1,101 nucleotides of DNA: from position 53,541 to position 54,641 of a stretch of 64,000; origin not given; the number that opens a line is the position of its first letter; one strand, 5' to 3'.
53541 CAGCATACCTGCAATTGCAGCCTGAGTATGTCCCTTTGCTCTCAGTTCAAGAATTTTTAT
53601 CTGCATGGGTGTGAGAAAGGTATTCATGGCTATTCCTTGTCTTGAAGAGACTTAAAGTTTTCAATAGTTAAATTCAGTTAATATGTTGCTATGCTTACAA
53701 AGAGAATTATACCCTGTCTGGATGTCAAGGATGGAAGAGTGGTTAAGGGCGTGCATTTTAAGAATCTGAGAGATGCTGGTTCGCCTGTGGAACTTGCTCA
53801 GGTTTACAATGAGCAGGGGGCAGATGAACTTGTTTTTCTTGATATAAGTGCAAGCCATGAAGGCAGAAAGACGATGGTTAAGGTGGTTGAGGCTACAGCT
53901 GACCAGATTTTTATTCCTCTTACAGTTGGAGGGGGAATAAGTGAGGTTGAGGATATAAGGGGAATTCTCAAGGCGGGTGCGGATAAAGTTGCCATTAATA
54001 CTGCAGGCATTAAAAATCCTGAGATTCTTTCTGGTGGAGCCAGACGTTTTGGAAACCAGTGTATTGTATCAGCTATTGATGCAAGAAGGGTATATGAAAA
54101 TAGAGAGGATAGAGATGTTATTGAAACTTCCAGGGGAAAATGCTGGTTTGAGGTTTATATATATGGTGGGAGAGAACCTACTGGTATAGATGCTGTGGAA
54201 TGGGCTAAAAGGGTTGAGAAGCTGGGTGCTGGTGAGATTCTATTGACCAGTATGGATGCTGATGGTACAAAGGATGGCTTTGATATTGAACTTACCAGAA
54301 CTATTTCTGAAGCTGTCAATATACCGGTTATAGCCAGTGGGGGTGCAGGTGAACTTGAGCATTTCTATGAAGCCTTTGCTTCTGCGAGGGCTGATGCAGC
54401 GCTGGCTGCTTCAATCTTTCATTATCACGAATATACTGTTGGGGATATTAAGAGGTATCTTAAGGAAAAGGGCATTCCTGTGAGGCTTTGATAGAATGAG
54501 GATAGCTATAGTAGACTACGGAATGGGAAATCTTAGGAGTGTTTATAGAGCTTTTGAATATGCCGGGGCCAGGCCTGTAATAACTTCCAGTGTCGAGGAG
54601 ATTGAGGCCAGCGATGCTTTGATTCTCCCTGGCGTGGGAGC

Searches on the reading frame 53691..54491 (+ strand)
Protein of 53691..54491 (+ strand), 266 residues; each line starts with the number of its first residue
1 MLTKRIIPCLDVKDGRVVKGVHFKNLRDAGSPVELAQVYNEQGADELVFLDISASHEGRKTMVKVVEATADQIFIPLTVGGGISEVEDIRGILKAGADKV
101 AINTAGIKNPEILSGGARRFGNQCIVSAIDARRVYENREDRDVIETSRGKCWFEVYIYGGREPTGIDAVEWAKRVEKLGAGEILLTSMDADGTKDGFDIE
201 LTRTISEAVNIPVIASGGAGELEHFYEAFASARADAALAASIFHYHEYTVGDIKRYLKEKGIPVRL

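Call 8: search_protein_families(library=pfam, proteins=[window:53691-54491:+], max_evalue=0.001)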
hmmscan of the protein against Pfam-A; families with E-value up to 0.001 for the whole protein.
window:53691-54491:+ (266 aa): 4 families
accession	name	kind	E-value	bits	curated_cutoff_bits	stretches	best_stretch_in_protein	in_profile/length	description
PF00977.27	His_biosynth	-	2.1e-86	289.5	23.6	1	5-248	1-227/228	Histidine biosynthesis protein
PF03060.21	NMO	-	2.3e-10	40.8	28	2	166-253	143-236/331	Nitronate monooxygenase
PF02581.23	TMP-TENI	-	2.1e-05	24.4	27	0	174-220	115-159/180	Thiamine monophosphate synthase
PF01207.24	Dus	-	4.9e-05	23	20.4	0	63-121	173-231/311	Dihydrouridine synthase (Dus)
